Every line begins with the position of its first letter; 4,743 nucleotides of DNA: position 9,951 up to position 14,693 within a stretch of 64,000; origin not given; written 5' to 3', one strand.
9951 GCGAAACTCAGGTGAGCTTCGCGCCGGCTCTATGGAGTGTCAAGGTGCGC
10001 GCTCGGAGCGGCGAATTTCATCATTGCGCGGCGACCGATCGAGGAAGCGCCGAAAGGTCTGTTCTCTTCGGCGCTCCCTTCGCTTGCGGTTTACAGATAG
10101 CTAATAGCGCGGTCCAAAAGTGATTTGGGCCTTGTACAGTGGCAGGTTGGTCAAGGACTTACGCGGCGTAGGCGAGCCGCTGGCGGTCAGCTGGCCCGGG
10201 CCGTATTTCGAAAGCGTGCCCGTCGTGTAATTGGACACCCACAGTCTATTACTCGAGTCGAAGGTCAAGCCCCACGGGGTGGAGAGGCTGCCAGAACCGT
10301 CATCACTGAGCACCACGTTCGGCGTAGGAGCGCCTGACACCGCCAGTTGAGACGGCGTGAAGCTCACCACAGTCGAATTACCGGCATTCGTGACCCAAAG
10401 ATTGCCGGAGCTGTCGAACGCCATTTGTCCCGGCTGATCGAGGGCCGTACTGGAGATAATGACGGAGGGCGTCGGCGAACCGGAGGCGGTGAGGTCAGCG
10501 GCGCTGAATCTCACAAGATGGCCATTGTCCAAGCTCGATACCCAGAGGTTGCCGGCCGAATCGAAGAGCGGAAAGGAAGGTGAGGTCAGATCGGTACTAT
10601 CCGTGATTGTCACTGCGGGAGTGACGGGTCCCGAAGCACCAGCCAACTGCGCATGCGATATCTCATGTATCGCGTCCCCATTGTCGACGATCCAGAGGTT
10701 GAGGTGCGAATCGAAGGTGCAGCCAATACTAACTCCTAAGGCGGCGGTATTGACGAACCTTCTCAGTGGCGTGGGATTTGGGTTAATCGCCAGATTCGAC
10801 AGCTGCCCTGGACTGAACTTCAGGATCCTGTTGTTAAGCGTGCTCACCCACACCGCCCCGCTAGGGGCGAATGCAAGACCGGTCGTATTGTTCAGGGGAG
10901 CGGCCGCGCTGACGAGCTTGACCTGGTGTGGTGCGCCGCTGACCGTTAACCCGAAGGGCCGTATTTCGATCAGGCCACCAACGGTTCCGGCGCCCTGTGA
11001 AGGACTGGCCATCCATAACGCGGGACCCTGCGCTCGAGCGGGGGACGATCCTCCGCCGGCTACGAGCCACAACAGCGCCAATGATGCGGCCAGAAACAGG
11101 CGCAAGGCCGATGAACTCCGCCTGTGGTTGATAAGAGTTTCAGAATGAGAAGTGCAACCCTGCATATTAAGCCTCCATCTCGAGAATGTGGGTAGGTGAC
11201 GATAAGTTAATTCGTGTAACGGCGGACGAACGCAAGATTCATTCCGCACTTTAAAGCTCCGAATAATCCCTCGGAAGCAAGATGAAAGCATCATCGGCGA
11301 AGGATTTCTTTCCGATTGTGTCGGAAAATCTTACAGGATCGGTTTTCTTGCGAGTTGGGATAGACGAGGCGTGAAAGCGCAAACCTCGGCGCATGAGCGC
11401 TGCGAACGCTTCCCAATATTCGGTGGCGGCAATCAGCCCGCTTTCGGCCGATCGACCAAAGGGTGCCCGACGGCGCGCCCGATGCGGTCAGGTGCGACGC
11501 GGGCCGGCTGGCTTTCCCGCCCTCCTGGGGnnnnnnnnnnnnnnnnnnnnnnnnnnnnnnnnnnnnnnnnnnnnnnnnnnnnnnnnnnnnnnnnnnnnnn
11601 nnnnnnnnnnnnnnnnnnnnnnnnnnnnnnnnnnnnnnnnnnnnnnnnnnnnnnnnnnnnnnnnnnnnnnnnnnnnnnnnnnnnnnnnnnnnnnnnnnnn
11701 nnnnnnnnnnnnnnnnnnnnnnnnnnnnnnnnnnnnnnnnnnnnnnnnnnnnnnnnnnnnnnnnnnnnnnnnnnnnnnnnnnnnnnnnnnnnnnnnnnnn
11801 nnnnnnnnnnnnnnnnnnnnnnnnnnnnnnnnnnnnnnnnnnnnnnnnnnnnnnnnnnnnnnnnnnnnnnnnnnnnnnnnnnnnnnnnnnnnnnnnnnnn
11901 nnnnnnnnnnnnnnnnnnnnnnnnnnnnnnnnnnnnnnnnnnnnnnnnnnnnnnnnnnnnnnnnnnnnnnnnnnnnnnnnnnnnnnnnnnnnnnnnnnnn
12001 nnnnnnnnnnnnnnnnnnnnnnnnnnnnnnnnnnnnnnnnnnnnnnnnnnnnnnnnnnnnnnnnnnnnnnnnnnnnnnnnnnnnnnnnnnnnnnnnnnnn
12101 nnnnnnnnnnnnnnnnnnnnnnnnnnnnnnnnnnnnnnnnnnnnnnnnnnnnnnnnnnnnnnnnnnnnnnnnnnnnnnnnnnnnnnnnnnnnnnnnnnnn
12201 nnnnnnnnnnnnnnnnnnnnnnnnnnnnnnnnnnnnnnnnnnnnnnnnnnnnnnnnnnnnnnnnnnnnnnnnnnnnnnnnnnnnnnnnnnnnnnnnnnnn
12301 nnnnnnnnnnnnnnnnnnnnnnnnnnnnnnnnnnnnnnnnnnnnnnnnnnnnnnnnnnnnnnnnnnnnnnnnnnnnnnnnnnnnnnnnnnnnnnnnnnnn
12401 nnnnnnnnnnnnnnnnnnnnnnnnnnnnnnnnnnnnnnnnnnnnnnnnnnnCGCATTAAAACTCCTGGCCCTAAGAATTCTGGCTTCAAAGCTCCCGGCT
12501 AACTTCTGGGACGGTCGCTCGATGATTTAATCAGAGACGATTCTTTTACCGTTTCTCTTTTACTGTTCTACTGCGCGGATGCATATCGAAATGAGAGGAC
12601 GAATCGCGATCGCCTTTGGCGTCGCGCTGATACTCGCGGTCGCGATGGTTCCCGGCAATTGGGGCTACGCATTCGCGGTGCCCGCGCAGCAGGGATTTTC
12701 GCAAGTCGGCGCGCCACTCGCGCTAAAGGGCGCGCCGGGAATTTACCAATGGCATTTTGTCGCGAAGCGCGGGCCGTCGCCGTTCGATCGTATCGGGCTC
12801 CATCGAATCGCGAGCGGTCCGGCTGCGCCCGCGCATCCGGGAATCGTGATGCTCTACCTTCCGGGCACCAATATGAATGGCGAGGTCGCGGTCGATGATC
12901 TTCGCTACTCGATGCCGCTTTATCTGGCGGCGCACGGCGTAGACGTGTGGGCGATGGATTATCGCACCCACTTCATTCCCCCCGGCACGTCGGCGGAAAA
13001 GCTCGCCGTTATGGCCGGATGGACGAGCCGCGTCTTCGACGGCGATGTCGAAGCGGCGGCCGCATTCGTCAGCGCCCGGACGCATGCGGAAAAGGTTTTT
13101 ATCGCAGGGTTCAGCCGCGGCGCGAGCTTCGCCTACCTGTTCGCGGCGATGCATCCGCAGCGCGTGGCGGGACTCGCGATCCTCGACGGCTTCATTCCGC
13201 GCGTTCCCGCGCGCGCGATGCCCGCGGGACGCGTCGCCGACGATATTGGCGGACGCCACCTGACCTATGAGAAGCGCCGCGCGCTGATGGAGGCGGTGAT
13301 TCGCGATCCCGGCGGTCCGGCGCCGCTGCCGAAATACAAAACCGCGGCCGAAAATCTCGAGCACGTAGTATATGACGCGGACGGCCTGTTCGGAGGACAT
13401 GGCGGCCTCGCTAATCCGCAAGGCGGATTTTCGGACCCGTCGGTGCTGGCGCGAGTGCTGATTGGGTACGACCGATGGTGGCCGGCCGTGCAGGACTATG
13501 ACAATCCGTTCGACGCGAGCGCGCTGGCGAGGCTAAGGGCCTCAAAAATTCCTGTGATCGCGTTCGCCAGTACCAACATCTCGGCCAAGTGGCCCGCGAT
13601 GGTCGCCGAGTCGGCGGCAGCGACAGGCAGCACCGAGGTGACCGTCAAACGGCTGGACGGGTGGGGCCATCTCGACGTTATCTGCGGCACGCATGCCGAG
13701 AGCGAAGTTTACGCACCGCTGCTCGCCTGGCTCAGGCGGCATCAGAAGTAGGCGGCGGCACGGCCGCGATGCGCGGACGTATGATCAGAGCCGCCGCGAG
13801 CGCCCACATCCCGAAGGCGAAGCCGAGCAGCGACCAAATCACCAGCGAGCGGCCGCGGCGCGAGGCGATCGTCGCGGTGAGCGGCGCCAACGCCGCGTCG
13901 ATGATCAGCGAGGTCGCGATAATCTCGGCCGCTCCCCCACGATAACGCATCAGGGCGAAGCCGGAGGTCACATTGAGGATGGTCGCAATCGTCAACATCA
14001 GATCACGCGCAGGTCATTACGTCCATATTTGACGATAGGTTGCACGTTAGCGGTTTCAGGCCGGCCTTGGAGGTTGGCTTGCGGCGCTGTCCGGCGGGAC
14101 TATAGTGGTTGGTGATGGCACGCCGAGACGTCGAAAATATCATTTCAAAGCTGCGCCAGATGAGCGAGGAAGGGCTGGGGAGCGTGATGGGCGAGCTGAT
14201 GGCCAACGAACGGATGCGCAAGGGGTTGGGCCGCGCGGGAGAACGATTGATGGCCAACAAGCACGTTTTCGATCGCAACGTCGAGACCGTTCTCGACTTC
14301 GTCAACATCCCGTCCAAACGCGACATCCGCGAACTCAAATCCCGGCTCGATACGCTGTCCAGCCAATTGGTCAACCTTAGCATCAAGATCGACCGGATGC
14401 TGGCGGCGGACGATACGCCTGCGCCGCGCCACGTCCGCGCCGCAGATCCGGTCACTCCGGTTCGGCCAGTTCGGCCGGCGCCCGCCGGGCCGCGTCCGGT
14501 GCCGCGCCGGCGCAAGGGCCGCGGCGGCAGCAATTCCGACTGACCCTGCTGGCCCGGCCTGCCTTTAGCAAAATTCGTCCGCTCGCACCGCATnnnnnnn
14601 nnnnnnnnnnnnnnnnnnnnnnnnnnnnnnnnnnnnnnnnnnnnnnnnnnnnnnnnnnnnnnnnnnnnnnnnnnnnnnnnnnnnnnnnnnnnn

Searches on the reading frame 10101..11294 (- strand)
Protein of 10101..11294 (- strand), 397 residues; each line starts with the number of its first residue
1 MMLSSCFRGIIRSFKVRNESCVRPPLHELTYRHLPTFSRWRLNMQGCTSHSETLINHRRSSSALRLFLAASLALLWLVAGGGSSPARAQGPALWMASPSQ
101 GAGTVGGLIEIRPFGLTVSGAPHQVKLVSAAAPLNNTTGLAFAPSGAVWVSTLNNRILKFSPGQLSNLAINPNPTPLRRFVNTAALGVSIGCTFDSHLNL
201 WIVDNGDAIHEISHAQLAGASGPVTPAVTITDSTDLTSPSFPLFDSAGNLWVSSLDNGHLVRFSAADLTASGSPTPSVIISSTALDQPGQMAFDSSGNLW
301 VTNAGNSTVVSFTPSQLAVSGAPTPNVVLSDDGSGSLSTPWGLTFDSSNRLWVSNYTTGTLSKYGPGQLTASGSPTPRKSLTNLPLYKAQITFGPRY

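Call 48: search_protein_families(library=pfam, proteins=[window:10101-11294:-], max_evalue=0.001)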
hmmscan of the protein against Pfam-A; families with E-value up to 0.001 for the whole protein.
window:10101-11294:- (397 aa): 3 families
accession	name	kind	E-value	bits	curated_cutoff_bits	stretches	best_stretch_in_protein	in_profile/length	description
PF01436.27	NHL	-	7.2e-09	35.7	20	0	337-363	1-27/28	NHL repeat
PF08450.18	SGL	-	4.7e-06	26.8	26.3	0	287-316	185-214/246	SMP-30/Gluconolactonase/LRE-like region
PF07494.17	Reg_prop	-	1.6e-05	24.9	20.4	0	291-303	10-22/24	Two component regulator propeller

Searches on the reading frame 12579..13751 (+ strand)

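Call 48: search_protein_families(library=pfam, proteins=[window:12579-13751:+], max_evalue=0.001)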
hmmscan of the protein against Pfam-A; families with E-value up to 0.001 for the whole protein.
window:12579-13751:+ (390 aa): 2 families
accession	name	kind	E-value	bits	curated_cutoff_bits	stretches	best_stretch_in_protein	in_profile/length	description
PF12146.15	Hydrolase_4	-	6e-07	29.5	27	1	115-202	26-107/239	Serine aminopeptidase, S33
PF00561.26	Abhydrolase_1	-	1.2e-05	25.5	25.8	1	94-224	6-117/245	alpha/beta hydrolase fold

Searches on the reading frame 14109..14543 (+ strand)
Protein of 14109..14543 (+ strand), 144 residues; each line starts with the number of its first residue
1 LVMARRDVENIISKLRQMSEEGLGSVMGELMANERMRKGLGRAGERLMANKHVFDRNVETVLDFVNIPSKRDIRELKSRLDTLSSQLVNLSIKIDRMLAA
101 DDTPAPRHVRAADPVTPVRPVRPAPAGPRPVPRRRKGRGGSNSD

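Call 48: search_protein_families(library=pfam, proteins=[window:14109-14543:+], max_evalue=0.001)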
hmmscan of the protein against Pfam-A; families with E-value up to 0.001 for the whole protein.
window:14109-14543:+ (144 aa): 1 family
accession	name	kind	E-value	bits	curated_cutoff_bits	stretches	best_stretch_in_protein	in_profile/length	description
PF05597.16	Phasin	-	5.2e-06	27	28.8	1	14-90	50-124/126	Poly(hydroxyalcanoate) granule associated protein (phasin)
